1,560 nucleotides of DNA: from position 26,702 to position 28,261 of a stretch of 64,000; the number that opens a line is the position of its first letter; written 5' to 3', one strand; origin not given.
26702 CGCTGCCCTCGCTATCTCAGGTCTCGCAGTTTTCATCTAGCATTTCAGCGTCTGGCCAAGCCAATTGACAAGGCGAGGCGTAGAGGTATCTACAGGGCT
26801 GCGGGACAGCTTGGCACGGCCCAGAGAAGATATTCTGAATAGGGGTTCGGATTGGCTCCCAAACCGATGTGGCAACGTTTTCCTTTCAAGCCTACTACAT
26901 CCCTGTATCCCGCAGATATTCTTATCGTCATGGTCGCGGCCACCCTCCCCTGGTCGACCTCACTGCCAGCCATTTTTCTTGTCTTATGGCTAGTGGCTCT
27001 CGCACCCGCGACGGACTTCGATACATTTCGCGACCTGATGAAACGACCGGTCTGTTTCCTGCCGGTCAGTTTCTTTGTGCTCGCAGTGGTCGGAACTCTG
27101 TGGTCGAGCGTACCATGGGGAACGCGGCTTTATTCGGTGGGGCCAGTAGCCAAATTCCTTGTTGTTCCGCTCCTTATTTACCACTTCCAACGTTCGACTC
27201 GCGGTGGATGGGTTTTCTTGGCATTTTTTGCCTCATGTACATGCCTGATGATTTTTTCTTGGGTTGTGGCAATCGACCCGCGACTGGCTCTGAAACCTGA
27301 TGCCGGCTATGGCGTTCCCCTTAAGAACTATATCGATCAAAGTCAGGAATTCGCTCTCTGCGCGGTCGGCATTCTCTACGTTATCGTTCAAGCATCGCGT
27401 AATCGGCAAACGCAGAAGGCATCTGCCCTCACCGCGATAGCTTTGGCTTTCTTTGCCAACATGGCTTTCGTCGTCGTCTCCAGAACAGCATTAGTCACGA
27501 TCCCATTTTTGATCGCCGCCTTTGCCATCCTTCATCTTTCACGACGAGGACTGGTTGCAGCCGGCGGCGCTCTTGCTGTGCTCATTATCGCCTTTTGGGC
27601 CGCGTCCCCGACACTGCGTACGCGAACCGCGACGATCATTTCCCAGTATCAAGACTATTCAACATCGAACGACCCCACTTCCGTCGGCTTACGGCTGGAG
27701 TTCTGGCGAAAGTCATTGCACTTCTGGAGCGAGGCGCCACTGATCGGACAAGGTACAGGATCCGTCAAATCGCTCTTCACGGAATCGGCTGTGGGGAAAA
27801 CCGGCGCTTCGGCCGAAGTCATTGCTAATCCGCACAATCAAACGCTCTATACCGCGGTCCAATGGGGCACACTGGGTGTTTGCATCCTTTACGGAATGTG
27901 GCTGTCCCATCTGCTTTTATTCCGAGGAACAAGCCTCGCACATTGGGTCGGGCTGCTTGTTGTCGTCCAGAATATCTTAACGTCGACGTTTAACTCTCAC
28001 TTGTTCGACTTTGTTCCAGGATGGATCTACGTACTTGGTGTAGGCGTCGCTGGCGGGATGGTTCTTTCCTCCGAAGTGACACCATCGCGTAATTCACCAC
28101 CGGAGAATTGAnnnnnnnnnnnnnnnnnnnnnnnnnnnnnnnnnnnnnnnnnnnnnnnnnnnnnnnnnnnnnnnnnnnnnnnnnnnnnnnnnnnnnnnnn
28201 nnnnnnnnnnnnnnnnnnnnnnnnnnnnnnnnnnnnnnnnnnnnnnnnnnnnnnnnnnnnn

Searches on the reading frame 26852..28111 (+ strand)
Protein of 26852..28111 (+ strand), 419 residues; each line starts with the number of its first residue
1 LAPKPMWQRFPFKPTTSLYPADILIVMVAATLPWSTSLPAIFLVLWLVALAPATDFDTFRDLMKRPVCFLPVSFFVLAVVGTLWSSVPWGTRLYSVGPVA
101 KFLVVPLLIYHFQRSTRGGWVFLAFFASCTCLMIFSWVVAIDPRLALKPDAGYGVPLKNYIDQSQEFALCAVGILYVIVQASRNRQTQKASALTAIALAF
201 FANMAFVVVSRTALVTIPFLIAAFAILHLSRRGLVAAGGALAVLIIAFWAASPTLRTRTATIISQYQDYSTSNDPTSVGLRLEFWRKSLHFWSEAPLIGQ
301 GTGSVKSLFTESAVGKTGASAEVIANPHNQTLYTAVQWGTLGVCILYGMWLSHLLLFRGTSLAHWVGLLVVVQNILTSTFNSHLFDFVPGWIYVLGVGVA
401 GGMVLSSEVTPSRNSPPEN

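Call 70: search_protein_families(library=pfam, proteins=[window:26852-28111:+], max_evalue=0.00001)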
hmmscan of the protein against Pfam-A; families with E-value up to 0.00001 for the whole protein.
window:26852-28111:+ (419 aa): 1 family
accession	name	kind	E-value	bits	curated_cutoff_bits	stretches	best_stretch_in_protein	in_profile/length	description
PF04932.20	Wzy_C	-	9.8e-18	64.8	31.7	1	197-346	2-148/149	O-Antigen ligase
